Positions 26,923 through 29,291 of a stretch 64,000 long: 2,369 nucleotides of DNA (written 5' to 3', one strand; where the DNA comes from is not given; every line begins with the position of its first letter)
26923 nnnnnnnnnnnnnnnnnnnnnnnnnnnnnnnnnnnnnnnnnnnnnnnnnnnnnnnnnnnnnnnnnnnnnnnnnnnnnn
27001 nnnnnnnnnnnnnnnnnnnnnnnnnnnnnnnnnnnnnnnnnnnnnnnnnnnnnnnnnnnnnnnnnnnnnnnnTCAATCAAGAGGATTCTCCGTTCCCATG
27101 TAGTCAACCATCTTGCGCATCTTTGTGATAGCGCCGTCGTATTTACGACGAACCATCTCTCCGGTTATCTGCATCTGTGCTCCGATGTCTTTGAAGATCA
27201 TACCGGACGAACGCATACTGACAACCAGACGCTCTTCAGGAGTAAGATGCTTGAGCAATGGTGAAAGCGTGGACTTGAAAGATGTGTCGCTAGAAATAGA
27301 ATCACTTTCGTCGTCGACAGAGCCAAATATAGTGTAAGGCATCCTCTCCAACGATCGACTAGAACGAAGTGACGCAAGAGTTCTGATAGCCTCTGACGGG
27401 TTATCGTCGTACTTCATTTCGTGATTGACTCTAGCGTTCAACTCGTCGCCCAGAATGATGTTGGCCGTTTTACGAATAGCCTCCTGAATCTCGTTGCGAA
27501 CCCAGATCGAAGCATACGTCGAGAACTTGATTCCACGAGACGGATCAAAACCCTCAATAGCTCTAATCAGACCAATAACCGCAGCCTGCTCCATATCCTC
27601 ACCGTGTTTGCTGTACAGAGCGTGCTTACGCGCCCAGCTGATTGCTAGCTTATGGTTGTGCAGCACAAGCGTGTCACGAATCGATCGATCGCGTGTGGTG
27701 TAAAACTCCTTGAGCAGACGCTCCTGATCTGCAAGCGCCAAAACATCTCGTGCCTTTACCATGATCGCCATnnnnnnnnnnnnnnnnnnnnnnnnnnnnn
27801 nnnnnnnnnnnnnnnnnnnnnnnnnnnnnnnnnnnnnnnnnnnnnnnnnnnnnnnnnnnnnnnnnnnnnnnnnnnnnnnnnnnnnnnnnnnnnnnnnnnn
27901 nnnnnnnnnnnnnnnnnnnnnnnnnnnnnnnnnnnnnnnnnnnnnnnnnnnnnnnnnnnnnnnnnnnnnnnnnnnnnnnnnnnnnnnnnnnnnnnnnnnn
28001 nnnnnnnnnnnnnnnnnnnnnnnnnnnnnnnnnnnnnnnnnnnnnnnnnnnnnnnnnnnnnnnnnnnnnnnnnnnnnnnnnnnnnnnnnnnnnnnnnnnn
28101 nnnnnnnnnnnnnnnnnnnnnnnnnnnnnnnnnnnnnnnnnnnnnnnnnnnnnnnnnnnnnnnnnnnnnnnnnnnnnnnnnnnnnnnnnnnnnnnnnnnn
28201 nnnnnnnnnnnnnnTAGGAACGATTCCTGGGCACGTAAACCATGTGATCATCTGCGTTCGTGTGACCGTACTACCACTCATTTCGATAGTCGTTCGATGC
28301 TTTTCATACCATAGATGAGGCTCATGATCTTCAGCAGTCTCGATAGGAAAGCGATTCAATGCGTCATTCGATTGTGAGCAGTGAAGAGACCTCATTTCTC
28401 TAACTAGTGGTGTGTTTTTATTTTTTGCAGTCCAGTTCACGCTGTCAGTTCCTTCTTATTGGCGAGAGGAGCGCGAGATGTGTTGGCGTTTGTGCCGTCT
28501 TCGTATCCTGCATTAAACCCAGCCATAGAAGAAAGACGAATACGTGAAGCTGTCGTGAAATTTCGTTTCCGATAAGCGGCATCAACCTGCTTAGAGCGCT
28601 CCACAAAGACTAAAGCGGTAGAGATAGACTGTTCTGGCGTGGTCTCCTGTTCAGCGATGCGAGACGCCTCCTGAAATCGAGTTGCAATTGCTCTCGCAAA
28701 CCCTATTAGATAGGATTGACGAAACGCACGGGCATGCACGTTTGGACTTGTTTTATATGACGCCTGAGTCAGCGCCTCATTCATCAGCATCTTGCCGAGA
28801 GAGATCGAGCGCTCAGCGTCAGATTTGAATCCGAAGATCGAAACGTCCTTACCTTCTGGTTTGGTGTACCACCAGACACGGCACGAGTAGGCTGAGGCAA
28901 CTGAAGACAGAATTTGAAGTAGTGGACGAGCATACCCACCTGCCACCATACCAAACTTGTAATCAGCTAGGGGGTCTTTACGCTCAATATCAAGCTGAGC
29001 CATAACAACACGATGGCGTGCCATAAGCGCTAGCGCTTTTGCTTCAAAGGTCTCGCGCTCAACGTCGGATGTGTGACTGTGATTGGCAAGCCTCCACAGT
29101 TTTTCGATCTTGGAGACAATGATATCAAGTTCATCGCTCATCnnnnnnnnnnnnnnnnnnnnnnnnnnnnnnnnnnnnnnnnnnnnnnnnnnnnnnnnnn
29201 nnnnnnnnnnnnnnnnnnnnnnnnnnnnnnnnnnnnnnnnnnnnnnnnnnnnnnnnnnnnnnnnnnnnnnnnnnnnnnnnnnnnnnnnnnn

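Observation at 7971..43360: A family of at least 13 near-identical promoters positioned for leaderless translation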

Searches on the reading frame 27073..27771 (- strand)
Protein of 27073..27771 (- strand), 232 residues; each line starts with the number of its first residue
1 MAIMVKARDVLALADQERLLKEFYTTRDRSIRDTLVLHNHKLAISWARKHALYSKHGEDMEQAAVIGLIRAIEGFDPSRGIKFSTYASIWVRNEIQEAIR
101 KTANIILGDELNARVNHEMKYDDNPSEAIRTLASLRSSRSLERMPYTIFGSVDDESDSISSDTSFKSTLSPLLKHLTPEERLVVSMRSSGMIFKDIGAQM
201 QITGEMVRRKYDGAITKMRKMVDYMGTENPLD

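Call 47: search_protein_families(library=pfam, proteins=[window:27073-27771:-], max_evalue=0.001)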
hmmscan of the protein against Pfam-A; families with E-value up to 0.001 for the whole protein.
window:27073-27771:- (232 aa): 2 families
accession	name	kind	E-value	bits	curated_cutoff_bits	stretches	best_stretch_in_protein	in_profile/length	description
PF04542.20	Sigma70_r2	-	2.4e-15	56.5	24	1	35-103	1-69/71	Sigma-70 region 2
PF04545.22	Sigma70_r4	-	9.9e-07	28.6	24.1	1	172-220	1-50/50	Sigma-70, region 4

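Call 59: search_solved_structures(query=window:27073-27771:-, max_evalue=0.001, show_alignments=2)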
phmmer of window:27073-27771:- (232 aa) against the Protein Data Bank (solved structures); distinct sequences matched with E-value up to 0.001: 72 (the best 60 are shown).
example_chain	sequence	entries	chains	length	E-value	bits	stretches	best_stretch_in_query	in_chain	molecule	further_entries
7vf9_F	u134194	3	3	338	8.2e-12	49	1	28-106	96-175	RNA polymerase sigma factor RpoS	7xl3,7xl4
7f0r_F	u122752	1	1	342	8.6e-12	48.9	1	28-106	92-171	RNA polymerase sigma factor RpoS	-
9dvs_G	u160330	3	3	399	8.8e-12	48.9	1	26-103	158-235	RNA polymerase sigma factor SigA1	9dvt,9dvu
8gzg_F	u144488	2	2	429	1.4e-11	48.2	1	28-104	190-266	RNA polymerase sigma factor SigA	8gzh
6omf_F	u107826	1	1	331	2.2e-11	47.6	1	28-105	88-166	RNA polymerase sigma factor RpoS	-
6kj6_F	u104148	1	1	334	2.3e-11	47.5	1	28-105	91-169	RNA polymerase sigma factor RpoS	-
5ipl_F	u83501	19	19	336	2.3e-11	47.5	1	28-105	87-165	RNA polymerase sigma factor RpoS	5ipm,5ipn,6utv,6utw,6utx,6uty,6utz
6uu8_FFF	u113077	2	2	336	2.5e-11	47.4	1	28-105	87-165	RNA polymerase sigma factor RpoS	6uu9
8h3v_G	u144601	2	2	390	2.6e-11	47.3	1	29-103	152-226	RNA polymerase sigma factor SigA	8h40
7ye1_F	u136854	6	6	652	4.4e-10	43.3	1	29-218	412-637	RNA polymerase sigma factor RpoD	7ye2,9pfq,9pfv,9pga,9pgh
9gdo_F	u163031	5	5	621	6.7e-10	42.7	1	29-105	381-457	RNA polymerase sigma factor RpoD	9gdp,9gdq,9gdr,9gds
5h6x_A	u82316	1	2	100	2.6e-09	40.8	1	25-100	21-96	RNA polymerase sigma factor RpoS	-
6n4c_F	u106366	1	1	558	8.7e-09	39.1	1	29-219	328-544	RNA polymerase sigma factor RpoD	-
4x8k_A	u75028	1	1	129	1e-08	38.8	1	28-100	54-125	RNA polymerase sigma factor SigA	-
8k60_F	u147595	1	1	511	1.1e-08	38.7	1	23-105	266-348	RNA polymerase principal sigma factor HrdB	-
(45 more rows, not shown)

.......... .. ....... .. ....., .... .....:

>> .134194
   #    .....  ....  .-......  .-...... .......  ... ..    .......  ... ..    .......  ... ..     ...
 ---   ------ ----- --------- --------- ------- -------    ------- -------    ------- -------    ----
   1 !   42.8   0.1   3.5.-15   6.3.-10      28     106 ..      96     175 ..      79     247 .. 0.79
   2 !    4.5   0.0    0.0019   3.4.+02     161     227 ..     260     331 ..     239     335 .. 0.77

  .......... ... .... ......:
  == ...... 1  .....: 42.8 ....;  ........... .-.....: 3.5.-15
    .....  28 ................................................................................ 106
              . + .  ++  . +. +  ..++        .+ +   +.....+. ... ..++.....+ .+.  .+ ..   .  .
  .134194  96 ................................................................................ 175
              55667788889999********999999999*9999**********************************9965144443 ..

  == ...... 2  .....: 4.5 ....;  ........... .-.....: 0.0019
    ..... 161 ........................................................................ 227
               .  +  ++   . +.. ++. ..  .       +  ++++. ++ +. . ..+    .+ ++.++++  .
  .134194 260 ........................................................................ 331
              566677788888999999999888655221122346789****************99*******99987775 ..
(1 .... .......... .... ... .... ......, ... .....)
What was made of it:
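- The phage sigma has regions 2 and 4, and its region 2 is closest to group 1/2 sigmas such as RpoS, SigA, RpoD and HrdB (calls 47, 59).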

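Call 60: find_homologous_proteins(query=window:27073-27771:-, max_evalue=1e-10)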
Query window:27073-27771:- (232 aa): 17 proteins with E <= 1e-10 among 1765 candidates.
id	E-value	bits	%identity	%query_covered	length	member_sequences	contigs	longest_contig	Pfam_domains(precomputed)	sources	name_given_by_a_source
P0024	8.6e-146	501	100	100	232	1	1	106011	PF04545.23,PF04542.21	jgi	jgi:RNA polymerase sigma factor (sigma-70 family)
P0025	1.3e-12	66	29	95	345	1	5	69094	PF04545.23,PF00140.26,PF04542.21,PF04539.23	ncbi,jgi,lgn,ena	jgi:RNA polymerase sigma factor, sigma-70 family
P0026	8.0e-12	64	29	90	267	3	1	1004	PF04545.23,PF00140.26,PF04542.21,PF04539.23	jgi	jgi:RNA polymerase primary sigma factor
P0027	8.6e-12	64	28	91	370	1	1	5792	PF04545.23,PF00140.26,PF04542.21,PF04539.23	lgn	-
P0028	9.7e-12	64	27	90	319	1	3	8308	PF04545.23,PF00140.26,PF04542.21,PF04539.23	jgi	jgi:RNA polymerase primary sigma factor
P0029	1.6e-11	63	29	91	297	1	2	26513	PF04545.23,PF00140.26,PF04542.21,PF08281.19,PF04539.23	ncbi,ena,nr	ncbi:MAG: sigma-70 family RNA polymerase sigma factor [Crocosphaera sp.]|nr:sigma-70 family RNA poly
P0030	3.2e-11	62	28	84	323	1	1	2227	PF04545.23,PF00140.26,PF04542.21,PF04539.23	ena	-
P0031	3.9e-11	62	29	90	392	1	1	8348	PF04545.23,PF00140.26,PF04542.21,PF04539.23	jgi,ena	-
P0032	4.0e-11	62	29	93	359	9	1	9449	PF04545.23,PF00140.26,PF03979.20,PF04542.21,PF04539.23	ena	-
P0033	4.6e-11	61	28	91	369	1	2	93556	PF04545.23,PF00140.26,PF04542.21,PF04539.23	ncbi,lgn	ncbi:MAG: RNA polymerase sigma factor RpoD [Armatimonadaceae bacterium]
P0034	4.8e-11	61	28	90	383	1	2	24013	PF04545.23,PF00140.26,PF04542.21,PF04539.23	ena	-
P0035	7.7e-11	61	27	88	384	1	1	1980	PF04545.23,PF00140.26,PF04542.21,PF04539.23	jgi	jgi:RNA polymerase primary sigma factor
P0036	8.0e-11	61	52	28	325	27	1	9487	PF04545.23,PF00140.26,PF04542.21,PF04539.23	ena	-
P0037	8.1e-11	61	27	90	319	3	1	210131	PF04545.23,PF00140.26,PF04542.21,PF04539.23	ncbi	ncbi:MAG: sigma-70 family RNA polymerase sigma factor [Armatimonas sp.]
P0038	8.9e-11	60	51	29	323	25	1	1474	PF04545.23,PF00140.26,PF04542.21,PF04539.23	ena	-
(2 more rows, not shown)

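Call 82: find_homologous_proteins(query=A4, max_evalue=1e-15)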
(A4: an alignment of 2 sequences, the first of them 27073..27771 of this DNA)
Query A4 (2 sequences) (232 aa, profile of the alignment): 109 proteins with E <= 1e-15 among 8000 candidates.
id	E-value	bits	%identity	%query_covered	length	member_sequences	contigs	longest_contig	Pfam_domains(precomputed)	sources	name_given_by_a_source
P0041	4.9e-132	457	37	94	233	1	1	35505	PF04542.21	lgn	-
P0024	4.8e-130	450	100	100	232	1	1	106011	PF04545.23,PF04542.21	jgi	jgi:RNA polymerase sigma factor (sigma-70 family)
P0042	4.4e-21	94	29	85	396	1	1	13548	PF00140.26,PF04542.21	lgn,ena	-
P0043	7.9e-18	83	27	92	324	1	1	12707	PF04545.23,PF00140.26,PF04542.21,PF04539.23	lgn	-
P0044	1.6e-17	82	29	84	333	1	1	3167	PF04545.23,PF00140.26,PF04542.21,PF04539.23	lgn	-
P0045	1.2e-16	79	37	46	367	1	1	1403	PF04545.23,PF00140.26,PF04542.21,PF04539.23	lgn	-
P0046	1.4e-16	79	28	84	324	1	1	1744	PF04545.23,PF00140.26,PF04542.21,PF04539.23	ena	-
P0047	1.5e-16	79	28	84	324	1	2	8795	PF04545.23,PF00140.26,PF04542.21,PF04539.23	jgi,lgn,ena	-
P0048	1.6e-16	79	26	85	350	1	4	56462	PF04545.23,PF00140.26,PF03979.20,PF04542.21,PF04539.23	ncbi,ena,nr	ncbi:MAG: sigma-70 family RNA polymerase sigma factor [Clostridia bacterium]|nr:sigma-70 family RNA 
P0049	1.7e-16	79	28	92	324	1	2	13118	PF04545.23,PF00140.26,PF04542.21,PF04539.23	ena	-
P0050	1.7e-16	79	27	92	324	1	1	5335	PF04545.23,PF00140.26,PF04542.21,PF04539.23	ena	-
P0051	1.9e-16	78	29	84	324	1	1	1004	PF04545.23,PF00140.26,PF04542.21,PF04539.23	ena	-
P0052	1.9e-16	78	28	92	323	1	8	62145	PF04545.23,PF00140.26,PF04542.21,PF04539.23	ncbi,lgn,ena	-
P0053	2.4e-16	78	28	84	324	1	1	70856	PF04545.23,PF00140.26,PF04542.21,PF04539.23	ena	-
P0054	2.9e-16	78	29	84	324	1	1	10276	PF04545.23,PF00140.26,PF04542.21,PF04539.23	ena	-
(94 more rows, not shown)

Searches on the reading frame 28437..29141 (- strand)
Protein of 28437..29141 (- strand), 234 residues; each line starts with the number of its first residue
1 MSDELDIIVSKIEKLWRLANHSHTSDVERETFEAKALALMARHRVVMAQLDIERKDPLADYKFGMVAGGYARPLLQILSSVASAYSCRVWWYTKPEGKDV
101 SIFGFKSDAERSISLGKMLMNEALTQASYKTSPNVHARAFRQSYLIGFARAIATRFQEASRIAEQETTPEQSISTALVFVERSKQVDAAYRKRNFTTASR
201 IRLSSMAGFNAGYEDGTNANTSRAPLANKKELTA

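Call 47: search_protein_families(library=pfam, proteins=[window:28437-29141:-], max_evalue=0.001)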
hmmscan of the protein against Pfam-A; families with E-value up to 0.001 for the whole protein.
window:28437-29141:- (234 aa): 2 families
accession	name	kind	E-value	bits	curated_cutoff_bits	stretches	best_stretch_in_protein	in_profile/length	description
PF23771.1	DUF7168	-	1.4e-09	38.2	25.5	1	76-167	26-119/140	Domain of unknown function (DUF7168)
PF10979.13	DUF2786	-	4.7e-07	30.1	23.9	1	8-45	2-38/40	Protein of unknown function (DUF2786)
